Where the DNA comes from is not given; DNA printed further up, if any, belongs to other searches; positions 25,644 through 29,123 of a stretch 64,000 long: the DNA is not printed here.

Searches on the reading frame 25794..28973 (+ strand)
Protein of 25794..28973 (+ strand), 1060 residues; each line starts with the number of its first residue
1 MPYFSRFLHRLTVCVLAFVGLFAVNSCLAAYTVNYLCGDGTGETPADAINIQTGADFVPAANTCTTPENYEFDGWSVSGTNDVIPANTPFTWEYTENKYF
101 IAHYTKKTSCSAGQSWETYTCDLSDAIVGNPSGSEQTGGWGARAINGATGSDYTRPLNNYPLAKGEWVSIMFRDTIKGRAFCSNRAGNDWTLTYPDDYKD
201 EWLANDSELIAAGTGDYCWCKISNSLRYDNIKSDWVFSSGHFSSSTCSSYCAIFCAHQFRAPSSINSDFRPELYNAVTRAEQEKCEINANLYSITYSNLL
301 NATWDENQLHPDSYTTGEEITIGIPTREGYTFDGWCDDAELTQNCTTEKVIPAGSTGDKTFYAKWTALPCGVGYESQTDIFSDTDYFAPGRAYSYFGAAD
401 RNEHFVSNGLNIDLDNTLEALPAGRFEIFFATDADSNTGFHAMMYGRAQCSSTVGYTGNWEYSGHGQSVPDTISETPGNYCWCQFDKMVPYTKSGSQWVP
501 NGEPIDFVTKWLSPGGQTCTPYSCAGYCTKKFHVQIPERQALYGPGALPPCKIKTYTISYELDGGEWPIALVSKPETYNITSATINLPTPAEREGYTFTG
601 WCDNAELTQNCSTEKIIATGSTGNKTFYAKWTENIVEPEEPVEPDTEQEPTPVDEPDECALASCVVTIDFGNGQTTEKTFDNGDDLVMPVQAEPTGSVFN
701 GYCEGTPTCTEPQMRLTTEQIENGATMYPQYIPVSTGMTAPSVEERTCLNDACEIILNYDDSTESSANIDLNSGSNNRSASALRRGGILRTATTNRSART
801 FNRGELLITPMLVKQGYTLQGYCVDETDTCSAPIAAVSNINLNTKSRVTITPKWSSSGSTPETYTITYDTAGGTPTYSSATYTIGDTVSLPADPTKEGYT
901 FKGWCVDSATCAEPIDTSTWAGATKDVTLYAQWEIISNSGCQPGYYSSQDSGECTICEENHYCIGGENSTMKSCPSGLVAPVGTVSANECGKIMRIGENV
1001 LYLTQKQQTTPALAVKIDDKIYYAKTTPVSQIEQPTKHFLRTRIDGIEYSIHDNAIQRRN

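Call 46: search_protein_families(library=pfam, proteins=[window:25794-28973:+], max_evalue=0.01)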
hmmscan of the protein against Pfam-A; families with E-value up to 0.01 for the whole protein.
window:25794-28973:+ (1060 aa): 2 families
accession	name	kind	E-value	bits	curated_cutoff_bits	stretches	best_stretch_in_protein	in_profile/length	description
PF09479.16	Flg_new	-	7.7e-41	138.5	27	3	864-932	1-65/65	Listeria-Bacteroides repeat domain (List_Bact_rpt)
PF18998.6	Flg_new_2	-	1.7e-15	57.2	23.6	2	864-936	1-72/73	Divergent InlB B-repeat domain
